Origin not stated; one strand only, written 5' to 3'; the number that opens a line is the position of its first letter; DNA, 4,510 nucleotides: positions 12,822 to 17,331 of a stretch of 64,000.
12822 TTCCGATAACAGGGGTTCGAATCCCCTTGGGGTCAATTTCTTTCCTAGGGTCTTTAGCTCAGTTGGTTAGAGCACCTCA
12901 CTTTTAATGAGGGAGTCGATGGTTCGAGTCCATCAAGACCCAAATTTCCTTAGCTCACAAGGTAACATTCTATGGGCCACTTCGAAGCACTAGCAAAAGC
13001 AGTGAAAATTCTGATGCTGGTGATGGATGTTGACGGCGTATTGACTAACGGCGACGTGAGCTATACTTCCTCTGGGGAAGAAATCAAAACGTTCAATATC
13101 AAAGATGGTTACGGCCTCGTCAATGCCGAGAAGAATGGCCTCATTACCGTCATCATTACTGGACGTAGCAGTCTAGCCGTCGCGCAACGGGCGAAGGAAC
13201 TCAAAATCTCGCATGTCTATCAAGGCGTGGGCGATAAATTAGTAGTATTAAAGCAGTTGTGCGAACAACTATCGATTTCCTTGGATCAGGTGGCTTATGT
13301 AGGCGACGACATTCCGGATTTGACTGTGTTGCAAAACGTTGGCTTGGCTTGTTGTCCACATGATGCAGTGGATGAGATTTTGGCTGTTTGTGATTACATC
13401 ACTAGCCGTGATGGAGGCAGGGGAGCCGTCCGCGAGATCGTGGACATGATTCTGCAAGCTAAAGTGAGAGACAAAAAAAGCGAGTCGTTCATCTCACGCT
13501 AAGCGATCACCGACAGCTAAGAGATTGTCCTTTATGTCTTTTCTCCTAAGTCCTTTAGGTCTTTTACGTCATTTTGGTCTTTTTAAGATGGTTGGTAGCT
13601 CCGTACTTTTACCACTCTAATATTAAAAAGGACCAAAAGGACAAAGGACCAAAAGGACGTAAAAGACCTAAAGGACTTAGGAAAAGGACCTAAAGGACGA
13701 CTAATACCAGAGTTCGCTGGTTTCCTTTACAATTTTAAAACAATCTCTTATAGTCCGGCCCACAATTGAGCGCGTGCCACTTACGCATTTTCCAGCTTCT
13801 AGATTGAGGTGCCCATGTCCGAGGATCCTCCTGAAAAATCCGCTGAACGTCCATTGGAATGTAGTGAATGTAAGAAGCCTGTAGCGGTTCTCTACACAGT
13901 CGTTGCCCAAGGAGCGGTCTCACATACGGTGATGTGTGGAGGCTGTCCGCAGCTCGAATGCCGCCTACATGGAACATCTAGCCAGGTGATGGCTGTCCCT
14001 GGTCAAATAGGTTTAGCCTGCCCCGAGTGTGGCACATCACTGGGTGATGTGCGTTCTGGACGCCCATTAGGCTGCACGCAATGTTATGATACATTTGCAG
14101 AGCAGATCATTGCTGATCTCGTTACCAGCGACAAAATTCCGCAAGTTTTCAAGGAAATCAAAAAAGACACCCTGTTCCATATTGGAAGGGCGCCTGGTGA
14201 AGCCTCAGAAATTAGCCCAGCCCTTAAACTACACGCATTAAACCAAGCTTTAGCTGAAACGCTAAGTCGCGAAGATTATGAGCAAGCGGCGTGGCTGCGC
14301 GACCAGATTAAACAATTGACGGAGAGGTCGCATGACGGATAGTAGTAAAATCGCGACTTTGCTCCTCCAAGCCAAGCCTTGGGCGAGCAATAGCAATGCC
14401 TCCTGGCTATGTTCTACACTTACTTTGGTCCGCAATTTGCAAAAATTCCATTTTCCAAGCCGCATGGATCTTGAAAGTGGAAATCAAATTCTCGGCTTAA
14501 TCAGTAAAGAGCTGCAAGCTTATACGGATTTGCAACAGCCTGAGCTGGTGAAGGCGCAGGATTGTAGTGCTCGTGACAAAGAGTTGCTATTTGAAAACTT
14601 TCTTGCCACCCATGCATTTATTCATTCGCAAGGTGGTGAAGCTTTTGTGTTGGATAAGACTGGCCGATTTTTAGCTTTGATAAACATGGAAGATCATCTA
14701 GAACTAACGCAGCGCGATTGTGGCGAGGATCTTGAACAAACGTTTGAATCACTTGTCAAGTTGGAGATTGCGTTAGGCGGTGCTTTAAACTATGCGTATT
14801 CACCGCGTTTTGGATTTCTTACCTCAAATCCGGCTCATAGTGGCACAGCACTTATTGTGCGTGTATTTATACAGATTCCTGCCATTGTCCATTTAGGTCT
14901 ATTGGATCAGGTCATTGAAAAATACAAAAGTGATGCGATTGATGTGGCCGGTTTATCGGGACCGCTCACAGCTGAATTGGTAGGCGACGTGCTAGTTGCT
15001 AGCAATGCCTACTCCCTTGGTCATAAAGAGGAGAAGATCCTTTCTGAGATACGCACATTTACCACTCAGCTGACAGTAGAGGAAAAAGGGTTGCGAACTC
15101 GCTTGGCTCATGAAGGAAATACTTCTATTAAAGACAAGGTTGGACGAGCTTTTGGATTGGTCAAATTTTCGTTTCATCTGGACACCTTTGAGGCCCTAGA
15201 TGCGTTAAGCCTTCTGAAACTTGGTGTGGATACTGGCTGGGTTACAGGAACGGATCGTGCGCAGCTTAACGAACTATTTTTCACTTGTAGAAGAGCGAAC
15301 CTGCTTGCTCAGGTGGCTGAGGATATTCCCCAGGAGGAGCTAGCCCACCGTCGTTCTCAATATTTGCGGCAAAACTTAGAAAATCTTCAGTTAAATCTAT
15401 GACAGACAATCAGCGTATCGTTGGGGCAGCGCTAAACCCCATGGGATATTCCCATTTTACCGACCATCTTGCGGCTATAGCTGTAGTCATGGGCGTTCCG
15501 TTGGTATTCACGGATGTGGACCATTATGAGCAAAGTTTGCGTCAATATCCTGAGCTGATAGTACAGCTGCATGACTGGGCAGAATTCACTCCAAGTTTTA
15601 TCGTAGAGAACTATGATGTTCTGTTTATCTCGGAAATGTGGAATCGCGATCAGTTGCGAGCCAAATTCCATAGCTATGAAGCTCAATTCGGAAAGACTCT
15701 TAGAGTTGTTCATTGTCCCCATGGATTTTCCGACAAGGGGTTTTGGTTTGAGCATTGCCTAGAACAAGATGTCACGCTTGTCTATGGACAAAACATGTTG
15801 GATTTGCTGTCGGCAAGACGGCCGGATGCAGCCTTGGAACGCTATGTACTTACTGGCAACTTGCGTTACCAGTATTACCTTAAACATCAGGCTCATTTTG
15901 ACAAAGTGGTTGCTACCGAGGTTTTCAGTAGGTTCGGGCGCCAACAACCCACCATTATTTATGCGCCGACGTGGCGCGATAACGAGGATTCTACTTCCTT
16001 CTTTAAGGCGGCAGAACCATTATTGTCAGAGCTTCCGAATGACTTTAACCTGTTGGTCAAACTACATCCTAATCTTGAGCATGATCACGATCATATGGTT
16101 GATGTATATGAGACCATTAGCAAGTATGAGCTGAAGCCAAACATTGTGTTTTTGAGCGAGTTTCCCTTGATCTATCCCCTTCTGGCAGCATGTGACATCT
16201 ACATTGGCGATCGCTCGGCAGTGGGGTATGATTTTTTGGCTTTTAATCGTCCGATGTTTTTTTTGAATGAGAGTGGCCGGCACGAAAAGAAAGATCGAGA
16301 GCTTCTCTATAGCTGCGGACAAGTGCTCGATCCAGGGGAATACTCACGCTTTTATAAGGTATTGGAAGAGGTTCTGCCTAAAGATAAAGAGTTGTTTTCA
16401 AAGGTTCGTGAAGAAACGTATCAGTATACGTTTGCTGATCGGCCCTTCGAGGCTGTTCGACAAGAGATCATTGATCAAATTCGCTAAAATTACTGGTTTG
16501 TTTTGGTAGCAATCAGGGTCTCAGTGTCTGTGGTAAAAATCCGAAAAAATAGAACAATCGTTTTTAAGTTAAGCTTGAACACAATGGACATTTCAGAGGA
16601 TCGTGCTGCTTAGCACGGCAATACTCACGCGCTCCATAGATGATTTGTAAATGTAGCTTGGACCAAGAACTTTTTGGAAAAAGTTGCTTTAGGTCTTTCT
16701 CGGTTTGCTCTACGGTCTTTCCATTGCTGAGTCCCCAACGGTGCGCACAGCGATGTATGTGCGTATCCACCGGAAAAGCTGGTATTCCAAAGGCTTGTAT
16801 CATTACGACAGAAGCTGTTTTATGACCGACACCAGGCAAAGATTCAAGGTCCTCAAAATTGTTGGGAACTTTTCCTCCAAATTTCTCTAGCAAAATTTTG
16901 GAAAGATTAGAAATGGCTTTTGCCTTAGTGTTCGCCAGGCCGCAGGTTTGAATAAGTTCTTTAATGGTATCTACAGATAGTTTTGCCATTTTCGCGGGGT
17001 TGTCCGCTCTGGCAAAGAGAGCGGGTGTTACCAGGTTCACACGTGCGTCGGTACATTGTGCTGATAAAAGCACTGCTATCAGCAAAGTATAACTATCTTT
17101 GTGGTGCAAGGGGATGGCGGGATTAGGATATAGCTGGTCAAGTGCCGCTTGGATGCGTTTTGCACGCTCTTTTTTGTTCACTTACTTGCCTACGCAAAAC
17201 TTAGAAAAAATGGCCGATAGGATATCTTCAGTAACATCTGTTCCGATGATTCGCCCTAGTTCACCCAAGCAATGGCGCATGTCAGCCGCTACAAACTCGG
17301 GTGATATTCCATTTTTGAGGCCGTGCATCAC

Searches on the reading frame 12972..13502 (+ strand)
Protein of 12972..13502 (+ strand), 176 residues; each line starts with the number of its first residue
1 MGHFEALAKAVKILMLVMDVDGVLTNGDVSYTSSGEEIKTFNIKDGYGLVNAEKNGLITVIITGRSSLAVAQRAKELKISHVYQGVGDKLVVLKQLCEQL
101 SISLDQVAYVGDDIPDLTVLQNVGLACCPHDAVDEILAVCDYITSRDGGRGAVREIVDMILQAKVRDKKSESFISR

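Call 36: search_protein_families(library=pfam, proteins=[window:12972-13502:+], max_evalue=0.01)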
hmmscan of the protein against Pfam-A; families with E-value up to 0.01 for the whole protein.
window:12972-13502:+ (176 aa): 2 families
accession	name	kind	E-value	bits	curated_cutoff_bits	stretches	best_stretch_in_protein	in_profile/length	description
PF08282.18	Hydrolase_3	-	9.2e-13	48.9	20.9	1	88-146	187-245/255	haloacid dehalogenase-like hydrolase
PF00702.32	Hydrolase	-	6.6e-05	23.8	26.4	1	54-124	112-191/191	haloacid dehalogenase-like hydrolase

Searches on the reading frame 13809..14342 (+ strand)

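Call 36: search_protein_families(library=pfam, proteins=[window:13809-14342:+], max_evalue=0.01)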
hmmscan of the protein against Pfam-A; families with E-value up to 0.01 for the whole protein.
window:13809-14342:+ (177 aa): 2 families
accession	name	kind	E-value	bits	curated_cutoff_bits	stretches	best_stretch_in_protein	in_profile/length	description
PF02151.25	UVR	-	0.00038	20.5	21.5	1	144-170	7-33/36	UvrB/uvrC motif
PF13248.11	Zn_ribbon_3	-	0.0094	15.8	27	0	70-76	4-10/26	zinc-ribbon domain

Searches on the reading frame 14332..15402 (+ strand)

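Call 77: search_protein_families(library=pfam, proteins=[window:14332-15402:+], max_evalue=0.001)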
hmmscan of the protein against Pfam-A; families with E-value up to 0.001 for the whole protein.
window:14332-15402:+ (356 aa): 1 family
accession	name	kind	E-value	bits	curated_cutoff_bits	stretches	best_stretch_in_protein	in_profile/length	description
PF00217.24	ATP-gua_Ptrans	-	1.3e-28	100.2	22.4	1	56-252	5-201/203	ATP:guanido phosphotransferase, C-terminal catalytic domain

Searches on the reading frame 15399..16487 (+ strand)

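Call 77: search_protein_families(library=pfam, proteins=[window:15399-16487:+], max_evalue=0.001)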
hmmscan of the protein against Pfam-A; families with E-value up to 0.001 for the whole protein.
window:15399-16487:+ (362 aa): 1 family
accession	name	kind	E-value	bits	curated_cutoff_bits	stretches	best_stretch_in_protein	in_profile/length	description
PF04464.20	Glyphos_transf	-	2.6e-16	60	22.1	1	174-292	181-295/367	CDP-Glycerol:Poly(glycerophosphate) glycerophosphotransferase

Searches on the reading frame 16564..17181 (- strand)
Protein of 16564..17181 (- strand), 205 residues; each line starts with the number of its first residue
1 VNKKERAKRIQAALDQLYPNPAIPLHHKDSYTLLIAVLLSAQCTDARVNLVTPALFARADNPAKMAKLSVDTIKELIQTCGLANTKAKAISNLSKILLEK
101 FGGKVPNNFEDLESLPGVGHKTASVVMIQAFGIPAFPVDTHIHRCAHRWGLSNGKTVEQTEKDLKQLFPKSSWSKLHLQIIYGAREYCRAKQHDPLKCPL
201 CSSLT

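Call 36: search_protein_families(library=pfam, proteins=[window:16564-17181:-], max_evalue=0.01)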
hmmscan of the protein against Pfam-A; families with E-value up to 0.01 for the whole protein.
window:16564-17181:- (205 aa): 3 families
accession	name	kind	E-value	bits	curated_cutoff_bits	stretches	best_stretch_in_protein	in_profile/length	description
PF00730.31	HhH-GPD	-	7.6e-25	87.8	26.2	1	35-170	1-108/108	HhH-GPD superfamily base excision DNA repair protein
PF00633.29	HHH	-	2.9e-07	30.4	24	1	100-127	1-28/30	Helix-hairpin-helix motif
PF21176.3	RecR_HhH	-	0.008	16.4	27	0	110-123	6-19/45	RecR, helix-hairpin-helix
